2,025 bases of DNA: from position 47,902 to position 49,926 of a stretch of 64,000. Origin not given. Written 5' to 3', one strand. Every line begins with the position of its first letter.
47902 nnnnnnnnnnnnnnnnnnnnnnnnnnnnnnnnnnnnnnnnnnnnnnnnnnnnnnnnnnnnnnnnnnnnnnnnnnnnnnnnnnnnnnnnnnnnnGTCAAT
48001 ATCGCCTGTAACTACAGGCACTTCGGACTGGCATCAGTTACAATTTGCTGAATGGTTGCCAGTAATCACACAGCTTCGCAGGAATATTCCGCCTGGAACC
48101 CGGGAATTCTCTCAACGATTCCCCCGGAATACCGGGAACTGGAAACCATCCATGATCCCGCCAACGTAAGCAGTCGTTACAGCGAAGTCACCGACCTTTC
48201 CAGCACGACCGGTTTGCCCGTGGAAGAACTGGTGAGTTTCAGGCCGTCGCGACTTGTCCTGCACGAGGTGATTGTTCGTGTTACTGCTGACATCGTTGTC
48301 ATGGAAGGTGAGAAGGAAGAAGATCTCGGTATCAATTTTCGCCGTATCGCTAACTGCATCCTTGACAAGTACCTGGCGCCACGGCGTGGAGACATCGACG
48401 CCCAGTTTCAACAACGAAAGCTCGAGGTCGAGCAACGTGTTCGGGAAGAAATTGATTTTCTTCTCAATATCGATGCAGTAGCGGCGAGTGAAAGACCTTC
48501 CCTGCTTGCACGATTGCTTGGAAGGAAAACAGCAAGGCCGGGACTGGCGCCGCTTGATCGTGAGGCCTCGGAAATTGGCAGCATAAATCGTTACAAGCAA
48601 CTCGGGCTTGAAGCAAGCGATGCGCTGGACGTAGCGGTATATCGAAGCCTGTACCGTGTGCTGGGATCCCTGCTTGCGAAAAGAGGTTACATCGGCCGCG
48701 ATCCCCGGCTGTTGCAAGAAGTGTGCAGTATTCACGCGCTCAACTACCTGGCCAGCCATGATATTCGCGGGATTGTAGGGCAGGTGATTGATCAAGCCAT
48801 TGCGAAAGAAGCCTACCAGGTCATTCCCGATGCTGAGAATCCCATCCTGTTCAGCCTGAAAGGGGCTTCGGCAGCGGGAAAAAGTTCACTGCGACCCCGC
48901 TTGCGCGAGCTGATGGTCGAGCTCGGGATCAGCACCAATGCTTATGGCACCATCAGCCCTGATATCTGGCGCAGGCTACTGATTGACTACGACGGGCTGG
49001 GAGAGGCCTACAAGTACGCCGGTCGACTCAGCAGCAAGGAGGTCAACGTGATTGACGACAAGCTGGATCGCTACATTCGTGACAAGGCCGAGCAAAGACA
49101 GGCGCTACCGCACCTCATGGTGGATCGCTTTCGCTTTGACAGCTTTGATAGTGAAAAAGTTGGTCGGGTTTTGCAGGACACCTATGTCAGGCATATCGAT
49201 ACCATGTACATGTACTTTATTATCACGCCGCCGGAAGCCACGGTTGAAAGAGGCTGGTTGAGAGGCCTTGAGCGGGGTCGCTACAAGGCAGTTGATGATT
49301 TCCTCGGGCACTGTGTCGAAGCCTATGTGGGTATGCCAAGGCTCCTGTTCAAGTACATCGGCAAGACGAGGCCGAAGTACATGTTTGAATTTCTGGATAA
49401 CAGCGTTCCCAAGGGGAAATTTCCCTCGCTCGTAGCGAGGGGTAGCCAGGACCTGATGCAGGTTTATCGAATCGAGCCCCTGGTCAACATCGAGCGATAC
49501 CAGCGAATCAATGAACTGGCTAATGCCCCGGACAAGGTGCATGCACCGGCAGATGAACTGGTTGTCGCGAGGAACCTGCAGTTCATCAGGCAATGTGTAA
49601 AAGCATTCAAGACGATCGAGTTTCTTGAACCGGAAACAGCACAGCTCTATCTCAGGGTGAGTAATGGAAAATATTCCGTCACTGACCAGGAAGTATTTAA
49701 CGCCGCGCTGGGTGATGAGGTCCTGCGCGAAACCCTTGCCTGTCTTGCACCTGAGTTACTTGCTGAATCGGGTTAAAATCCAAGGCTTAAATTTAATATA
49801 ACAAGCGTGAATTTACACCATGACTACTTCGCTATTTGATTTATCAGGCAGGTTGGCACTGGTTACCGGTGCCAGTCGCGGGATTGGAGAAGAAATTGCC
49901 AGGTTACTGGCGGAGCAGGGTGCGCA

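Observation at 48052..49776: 574-aa protein with a zeta-toxin/AAA_33-like P-loop kinase domain immediately downstream of ureG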

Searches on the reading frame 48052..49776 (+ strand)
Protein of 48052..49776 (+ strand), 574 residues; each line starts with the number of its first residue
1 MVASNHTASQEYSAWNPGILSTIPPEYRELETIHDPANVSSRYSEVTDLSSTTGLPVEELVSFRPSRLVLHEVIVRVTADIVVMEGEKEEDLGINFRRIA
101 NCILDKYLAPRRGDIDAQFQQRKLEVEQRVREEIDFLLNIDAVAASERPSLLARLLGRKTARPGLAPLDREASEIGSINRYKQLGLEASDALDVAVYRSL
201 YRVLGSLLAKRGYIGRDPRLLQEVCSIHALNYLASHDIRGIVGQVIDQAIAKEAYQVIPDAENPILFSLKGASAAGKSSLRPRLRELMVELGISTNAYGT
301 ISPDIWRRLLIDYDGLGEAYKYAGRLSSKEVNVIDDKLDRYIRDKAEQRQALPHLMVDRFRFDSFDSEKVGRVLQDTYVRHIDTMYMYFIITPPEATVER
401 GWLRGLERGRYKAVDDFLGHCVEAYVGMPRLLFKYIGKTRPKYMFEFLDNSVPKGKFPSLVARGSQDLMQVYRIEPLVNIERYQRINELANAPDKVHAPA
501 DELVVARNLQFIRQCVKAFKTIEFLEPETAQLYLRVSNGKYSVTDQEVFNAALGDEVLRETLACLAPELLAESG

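Call 3: search_protein_families(library=pfam, proteins=[window:48052-49776:+], max_evalue=1)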
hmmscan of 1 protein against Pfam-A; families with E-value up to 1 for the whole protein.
window:48052-49776:+ (574 aa): 0 families

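Call 4: search_protein_families(library=ncbifam, proteins=[window:48052-49776:+], max_evalue=1)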
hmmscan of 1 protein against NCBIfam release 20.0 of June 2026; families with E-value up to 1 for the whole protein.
window:48052-49776:+ (574 aa): 1 family
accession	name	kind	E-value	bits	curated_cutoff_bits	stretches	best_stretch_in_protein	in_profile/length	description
NF041405.1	XopAJ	subfamily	4.9e-06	26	300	1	256-359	52-152/324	XopAJ/AvrRxo1 family type III secretion system effector zeta toxin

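Call 6: find_homologous_proteins(query=window:48052-49773:+)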
Query window:48052-49773:+ (574 aa): 5524 proteins with E <= 0.001 among 8000 candidates; the best 120 are listed.
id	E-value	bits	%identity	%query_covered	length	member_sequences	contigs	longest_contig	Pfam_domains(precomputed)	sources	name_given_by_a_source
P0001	0.0e+0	1278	100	100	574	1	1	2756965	-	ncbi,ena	-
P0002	0.0e+0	1103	86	100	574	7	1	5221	-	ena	-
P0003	1.2e-263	894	71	100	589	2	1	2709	-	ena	-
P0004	8.2e-221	753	59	98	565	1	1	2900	-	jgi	jgi:hypothetical protein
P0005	1.2e-219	749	59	98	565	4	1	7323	-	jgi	-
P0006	2.3e-219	748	60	98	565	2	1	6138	-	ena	-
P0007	5.1e-218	743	60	99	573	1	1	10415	-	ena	-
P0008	1.7e-217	742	59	98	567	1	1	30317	-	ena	-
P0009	2.2e-217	741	60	97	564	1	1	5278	-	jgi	-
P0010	2.6e-217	741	58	98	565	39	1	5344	-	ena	-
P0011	3.7e-217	740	60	97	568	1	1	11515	-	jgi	jgi:hypothetical protein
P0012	4.6e-217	740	59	98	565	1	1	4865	-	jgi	jgi:hypothetical protein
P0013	4.6e-217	740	59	98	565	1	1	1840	-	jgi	jgi:hypothetical protein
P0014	7.3e-217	739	60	97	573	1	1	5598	-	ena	-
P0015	7.4e-217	739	59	98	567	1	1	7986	-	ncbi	-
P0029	3.1e-215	734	58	98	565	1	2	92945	-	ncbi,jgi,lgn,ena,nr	ncbi:MAG: zeta toxin family protein [Gammaproteobacteria bacterium]|nr:zeta toxin family protein [Ga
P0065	7.1e-212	723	59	98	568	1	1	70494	-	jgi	-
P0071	2.1e-211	721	59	98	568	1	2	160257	-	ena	-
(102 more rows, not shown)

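Call 7: find_encoding_contigs(protein=P0001, flank=10000, max_places=3)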
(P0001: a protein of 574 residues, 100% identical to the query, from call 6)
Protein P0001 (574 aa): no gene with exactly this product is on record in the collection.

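Call 8: search_solved_structures(query=window:48052-49773:+, max_evalue=10, show_alignments=2)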
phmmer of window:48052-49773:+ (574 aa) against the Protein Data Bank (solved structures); distinct sequences matched with E-value up to 10: 3.
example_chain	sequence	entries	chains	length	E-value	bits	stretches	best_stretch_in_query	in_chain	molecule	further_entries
4z8q_A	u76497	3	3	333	0.15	13.9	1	254-364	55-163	AvrRxo1-ORF1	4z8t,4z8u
4z8v_A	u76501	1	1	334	0.15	13.9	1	254-364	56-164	AvrRxo1-ORF1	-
6xb6_A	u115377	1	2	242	0.86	11.4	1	168-236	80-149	Poxin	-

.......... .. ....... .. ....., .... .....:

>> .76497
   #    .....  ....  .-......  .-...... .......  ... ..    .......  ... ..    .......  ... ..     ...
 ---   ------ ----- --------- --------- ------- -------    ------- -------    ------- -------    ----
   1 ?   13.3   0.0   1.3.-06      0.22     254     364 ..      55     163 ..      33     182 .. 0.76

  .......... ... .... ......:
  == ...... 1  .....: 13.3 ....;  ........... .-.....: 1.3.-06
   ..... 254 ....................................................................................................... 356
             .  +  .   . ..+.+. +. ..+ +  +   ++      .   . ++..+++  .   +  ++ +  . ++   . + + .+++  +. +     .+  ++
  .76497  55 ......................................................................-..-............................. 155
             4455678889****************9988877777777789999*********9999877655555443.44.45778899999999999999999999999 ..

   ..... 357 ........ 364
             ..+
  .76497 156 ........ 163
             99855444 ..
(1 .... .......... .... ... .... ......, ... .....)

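Call 9: find_encoding_contigs(protein=P0029, flank=8000, max_places=2)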
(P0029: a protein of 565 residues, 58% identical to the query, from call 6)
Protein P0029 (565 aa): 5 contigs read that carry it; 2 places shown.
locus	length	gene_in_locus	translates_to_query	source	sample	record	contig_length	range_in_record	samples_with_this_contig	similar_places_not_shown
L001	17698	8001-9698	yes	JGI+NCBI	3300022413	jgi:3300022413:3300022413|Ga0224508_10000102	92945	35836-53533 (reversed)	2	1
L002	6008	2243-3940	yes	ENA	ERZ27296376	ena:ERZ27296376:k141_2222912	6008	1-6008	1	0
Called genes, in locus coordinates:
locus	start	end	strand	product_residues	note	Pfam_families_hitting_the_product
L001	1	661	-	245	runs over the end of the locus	PF00106:adh_short, PF01370:Epimerase, PF08659:KR, PF13460:NAD_binding_10 (weak), PF13561:adh_short_C2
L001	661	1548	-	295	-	PF00126:HTH_1, PF03466:LysR_substrate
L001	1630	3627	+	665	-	PF00724:Oxidored_FMN, PF01266:DAO (faint), PF13450:NAD_binding_8 (faint), PF00070:Pyr_redox (faint), PF00890:FAD_binding_2 (faint), PF03486:HI0933_like (weak), PF07992:Pyr_redox_2, PF12831:FAD_oxidored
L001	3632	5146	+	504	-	PF06253:MTTB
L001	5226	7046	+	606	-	PF00270:DEAD, PF04851:ResIII, PF00271:Helicase_C, PF25399:DeaD_dimer, PF03880:DbpA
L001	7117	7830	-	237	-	PF02633:Creatininase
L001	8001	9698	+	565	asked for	-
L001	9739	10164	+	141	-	PF04828:GFA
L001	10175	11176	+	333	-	PF13360:PQQ_2 (weak), PF13570:Beta-prop_ACSF4, PF13360:PQQ_2 (weak)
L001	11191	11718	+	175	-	PF16694:Cytochrome_P460 (weak)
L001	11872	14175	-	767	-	PF22587:DNApolII_insertion, PF03104:DNA_pol_B_exo1, PF00136:DNA_pol_B, PF03175:DNA_pol_B_2 (weak)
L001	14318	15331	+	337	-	PF00291:PALP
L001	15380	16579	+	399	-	PF00155:Aminotran_1_2 (weak), PF01041:DegT_DnrJ_EryC1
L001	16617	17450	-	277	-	-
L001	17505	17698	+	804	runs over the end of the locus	PF01266:DAO, PF13738:Pyr_redox_3 (faint), PF16350:FAO_M, PF01571:GCV_T, PF08669:GCV_T_C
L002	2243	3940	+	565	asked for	-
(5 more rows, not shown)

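Call 10: find_encoding_contigs(protein=P0071, flank=8000, max_places=2)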
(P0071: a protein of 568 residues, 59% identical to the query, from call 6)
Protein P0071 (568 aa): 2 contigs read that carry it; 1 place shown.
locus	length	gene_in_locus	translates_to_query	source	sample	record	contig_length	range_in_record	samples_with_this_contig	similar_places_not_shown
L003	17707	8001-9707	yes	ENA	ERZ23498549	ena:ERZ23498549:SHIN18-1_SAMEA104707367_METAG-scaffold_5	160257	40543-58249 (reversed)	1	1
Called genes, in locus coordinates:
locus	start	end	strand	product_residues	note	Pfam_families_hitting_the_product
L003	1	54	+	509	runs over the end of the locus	PF06253:MTTB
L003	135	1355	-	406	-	-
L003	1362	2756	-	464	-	PF03062:MBOAT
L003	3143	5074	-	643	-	PF13426:PAS_9 (faint), PF08447:PAS_3, PF00990:GGDEF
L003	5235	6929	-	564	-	PF00226:DnaJ, PF08238:Sel1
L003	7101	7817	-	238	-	PF02633:Creatininase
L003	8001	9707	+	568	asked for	-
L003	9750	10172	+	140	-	PF04828:GFA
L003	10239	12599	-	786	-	PF21474:DNApolII_N, PF22587:DNApolII_insertion, PF03104:DNA_pol_B_exo1, PF00136:DNA_pol_B, PF03175:DNA_pol_B_2 (weak)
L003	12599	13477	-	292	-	PF00126:HTH_1, PF03466:LysR_substrate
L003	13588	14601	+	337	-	PF00291:PALP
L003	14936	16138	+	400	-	PF01041:DegT_DnrJ_EryC1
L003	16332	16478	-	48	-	-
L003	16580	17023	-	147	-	PF00126:HTH_1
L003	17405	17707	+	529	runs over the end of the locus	PF00496:SBP_bac_5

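Call 11: find_encoding_contigs(protein=P0065, flank=8000, max_places=2)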
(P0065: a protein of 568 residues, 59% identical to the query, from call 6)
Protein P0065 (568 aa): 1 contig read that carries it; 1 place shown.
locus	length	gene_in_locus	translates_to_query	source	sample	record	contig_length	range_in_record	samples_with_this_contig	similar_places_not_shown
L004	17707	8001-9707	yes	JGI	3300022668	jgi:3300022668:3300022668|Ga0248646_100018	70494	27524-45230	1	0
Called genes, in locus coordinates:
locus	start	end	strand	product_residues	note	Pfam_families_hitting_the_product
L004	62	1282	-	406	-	-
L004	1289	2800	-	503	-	PF03062:MBOAT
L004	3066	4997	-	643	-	PF13426:PAS_9 (faint), PF08447:PAS_3, PF00990:GGDEF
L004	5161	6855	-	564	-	PF00226:DnaJ, PF08238:Sel1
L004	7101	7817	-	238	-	PF02633:Creatininase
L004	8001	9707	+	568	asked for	-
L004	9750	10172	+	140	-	PF04828:GFA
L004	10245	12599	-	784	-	PF21474:DNApolII_N, PF22587:DNApolII_insertion, PF03104:DNA_pol_B_exo1, PF00136:DNA_pol_B, PF03175:DNA_pol_B_2 (faint)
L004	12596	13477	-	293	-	PF00126:HTH_1, PF03466:LysR_substrate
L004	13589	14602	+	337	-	PF00291:PALP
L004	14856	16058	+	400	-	PF00155:Aminotran_1_2, PF01041:DegT_DnrJ_EryC1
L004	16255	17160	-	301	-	PF00126:HTH_1, PF03466:LysR_substrate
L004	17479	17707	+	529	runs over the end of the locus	PF00496:SBP_bac_5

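Call 15: search_protein_families(library=padloc, proteins=[window:48052-49773:+], max_evalue=1)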
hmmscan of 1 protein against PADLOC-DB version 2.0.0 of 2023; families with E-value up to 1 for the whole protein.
window:48052-49773:+ (574 aa): 0 families

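Call 16: search_protein_families(library=phrogs, proteins=[window:48052-49773:+], max_evalue=1)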
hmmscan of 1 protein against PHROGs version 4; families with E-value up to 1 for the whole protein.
window:48052-49773:+ (574 aa): 0 families

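Call 22: find_related_loci(query=A1, collection=genome_contigs, flank=8000)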
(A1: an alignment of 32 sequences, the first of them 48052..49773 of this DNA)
Query A1 (574 aa) in genome_contigs; peptide patterns used: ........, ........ (x = any residue, [..] = any of these).
599 stretches matched a pattern (row limit reached: there are more); 568 encode a relative of the query (tblastn E <= 1e-3); the best 80 are kept; 80 distinct loci.
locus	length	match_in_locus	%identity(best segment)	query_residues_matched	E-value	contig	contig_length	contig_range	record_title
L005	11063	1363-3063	59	4-571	0e+0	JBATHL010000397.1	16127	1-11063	MAG: Gammaproteobacteria bacterium isolate MFD10361_ilm_asm_bin2 k127_9713, whole genome shotgun sequence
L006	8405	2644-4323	59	10-570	0e+0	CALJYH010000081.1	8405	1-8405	MAG: uncultured Gammaproteobacteria bacterium isolate N3_Bin_MAXBIN__052_1 genome assembly, contig: c_000004275839, whol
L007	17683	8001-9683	59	10-571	0e+0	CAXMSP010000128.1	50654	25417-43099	MAG: uncultured Gammaproteobacteria bacterium isolate 10C-St20-MC-01_bin.30.orig genome assembly, contig: k141_1853653,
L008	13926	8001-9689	59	10-572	0e+0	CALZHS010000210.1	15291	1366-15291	MAG: uncultured Gammaproteobacteria bacterium isolate FO_M_Gamma_013 genome assembly, contig: scaffold_18155, whole geno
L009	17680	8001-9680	58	10-570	0e+0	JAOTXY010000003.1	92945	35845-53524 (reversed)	MAG: Gammaproteobacteria bacterium isolate 21_Jan_SF_Bin30 21_Jan_SF_Bin30_scaffold_104_c1, whole genome shotgun sequenc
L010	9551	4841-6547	58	1-570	0e+0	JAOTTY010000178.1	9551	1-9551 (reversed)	MAG: Gammaproteobacteria bacterium isolate 13_July_SF_Bin35 13_July_SF_Bin35_scaffold_3094_c1, whole genome shotgun sequ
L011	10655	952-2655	57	4-572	0e+0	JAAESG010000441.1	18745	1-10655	MAG: Gammaproteobacteria bacterium isolate Ust_6 UstG_CONTIG3350886, whole genome shotgun sequence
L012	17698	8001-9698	59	4-570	0e+0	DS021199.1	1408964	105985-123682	Olavius algarvensis Gamma 3 endosymbiont Gutless_Worm_Scaffold2 genomic scaffold, whole genome shotgun sequence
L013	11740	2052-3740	57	10-572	0e+0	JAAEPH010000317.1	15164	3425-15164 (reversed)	MAG: Gammaproteobacteria bacterium isolate Cli_6 CliG_CONTIG1450806, whole genome shotgun sequence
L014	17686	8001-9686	57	8-569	0e+0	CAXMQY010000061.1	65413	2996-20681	MAG: uncultured Haliangium sp. isolate 07C-BC-St05_bin.3.orig genome assembly, contig: k141_1900386, whole genome shotgu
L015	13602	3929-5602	59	13-570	0e+0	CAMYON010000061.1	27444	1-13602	MAG: uncultured Gammaproteobacteria bacterium isolate FCS_Gamma_011 genome assembly, contig: scaffold_781, whole genome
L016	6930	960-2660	57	8-574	0e+0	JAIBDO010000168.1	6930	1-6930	MAG: Gammaproteobacteria bacterium isolate bin.75 k141_811307_length_6930_cov_33.0127, whole genome shotgun sequence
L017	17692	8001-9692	59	3-570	0e+0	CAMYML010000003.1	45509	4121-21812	MAG: uncultured Gammaproteobacteria bacterium isolate FO_M_Gamma_012 genome assembly, contig: scaffold_429, whole genome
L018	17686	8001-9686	53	9-571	0e+0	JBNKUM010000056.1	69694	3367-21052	MAG: Gammaproteobacteria bacterium isolate A1A2.bin.44.orig k141_263168, whole genome shotgun sequence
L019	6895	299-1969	56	12-569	0e+0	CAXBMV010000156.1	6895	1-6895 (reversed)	MAG TPA_asm: uncultured Gammaproteobacteria bacterium isolate ERR2762118_concoct_132 genome assembly, contig: ERZ3421824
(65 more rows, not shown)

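Call 24: predict_structure(alignment_id=A1)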
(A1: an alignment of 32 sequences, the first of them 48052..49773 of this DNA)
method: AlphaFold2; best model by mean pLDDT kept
length: 574 residues; sequences in the alignment: 32
mean_pLDDT: 65.9   pTM: 0.59
mean pLDDT of the five models: 65.9, 53.6, 53.5, 53.4, 49.4
residues with pLDDT >= 90: 105; 70-90: 164; 50-70: 120; < 50: 185
segments of 3 or more residues with pLDDT < 50: 1-21, 29-40, 145-151, 157-168, 261-281, 299-316, 318-325, 352-385, 409-429, 454-456, 481-505
pLDDT, mean of each block of 10 residues (from residue 1): 33 41 51 42 72 79 78 81 65 71 86 90 96 88 48 49 48 84 89 93 89 85 92 89 92 80 38 36 55 54 44 41 52 71 70 40 32 32 46 63 57 41 42 62 70 58 87 79 42 41 54 81 93 93 94 89 87 63
secondary structure, 60 per line:
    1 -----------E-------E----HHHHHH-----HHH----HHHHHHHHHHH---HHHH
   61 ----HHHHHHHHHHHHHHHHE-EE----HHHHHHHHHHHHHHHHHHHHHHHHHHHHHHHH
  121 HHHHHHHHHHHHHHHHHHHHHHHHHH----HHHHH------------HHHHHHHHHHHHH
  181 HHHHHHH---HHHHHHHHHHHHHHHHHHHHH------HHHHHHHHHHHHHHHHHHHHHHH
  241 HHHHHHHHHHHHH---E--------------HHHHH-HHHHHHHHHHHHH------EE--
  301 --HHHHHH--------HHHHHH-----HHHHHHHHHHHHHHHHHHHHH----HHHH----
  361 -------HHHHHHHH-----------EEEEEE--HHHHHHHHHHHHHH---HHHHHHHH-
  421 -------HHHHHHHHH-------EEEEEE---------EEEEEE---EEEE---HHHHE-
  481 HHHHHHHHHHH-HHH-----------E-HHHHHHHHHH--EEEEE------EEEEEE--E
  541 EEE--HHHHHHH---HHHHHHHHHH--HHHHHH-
elements in order: H25-30 H43-53 H57-60 H65-80 H89-146 H151-155 H168-187 H191-211 H218-253 H272-276 H278-290 H303-308 H317-322 H328-348 H353-356 H368-375 E387-392 H395-408 H412-419 H428-436 E444-449 E459-464 E468-471 H475-478 H481-491 H509-518 E521-525 E532-537 E540-543 H546-552 H556-565 H568-573

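Call 25: search_protein_representatives(protein=window:48052-49773:+)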
Query: 574 residues. Proteins with E-value up to 0.001 (for the whole library): 633; up to 1e-10: 414; up to 1e-30: 109. The best 150 are listed.
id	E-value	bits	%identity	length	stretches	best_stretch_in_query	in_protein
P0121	7.5e-164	562.8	50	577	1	12-570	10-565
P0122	3.7e-142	491.2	43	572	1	10-561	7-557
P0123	1.3e-134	466.3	43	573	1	4-569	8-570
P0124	8.6e-134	463.6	42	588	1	9-551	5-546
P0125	6.4e-133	460.7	41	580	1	11-562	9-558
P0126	2.4e-127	442.3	41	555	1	11-549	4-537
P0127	8.0e-112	391.1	37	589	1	6-544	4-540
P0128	8.4e-110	384.4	40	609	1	13-570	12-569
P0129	1.1e-108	380.7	37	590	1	9-555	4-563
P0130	1.8e-105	370.1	38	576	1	13-552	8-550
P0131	1.1e-103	364.3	36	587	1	10-553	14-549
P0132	1.9e-103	363.4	38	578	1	9-545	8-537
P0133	2.8e-103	362.9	50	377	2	334-570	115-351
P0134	4.2e-103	362.3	36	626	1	8-561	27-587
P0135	4.5e-103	362.2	38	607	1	3-569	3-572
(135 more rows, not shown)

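Call 61: get_annotated_region(hit=H1, flank=5000)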
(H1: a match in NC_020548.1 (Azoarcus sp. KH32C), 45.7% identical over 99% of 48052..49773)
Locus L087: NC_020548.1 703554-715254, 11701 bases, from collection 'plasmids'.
description: Azoarcus sp. KH32C plasmid pAZKH, complete sequence
organism: Azoarcus sp. KH32C (NCBI taxid 748247)
taxonomy: Bacteria; Pseudomonadota; Betaproteobacteria; Rhodocyclales; Zoogloeaceae; Azoarcus; Azoarcus sp. KH32C
host: -; source: -; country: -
typing (MOB-suite, as given by PLSDB): mobilizable; replicon rep_cluster_432; relaxase MOBP
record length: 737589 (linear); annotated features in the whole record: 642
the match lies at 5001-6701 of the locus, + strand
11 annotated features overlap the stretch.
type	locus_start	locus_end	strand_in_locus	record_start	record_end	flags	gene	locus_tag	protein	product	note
CDS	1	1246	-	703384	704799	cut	nirK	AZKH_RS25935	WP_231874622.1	copper-containing nitrite reductase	GO:0006807 - nitrogen compound metabolic process [Evidence IEA]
CDS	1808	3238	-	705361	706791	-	-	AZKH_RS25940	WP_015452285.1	aldehyde dehydrogenase family protein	-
CDS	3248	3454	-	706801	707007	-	-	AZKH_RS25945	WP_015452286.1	hypothetical protein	-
CDS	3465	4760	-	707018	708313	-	gabT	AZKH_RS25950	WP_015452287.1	4-aminobutyrate--2-oxoglutarate transaminase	GO:0009450 - gamma-aminobutyric acid catabolic process [Evidence IEA]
CDS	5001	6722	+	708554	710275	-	-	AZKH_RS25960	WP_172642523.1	zeta toxin family protein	-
CDS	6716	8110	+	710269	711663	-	-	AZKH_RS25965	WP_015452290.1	PLP-dependent aminotransferase family protein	-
CDS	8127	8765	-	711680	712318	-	tmpT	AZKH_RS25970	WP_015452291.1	thiopurine S-methyltransferase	-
CDS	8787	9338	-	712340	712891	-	-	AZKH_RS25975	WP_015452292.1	glycine zipper 2TM domain-containing protein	-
CDS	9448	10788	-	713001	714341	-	-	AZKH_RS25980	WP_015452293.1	diguanylate cyclase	-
CDS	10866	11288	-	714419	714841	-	-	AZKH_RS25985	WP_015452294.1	nuclear transport factor 2 family protein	-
CDS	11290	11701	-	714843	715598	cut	-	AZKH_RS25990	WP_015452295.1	SDR family NAD(P)-dependent oxidoreductase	-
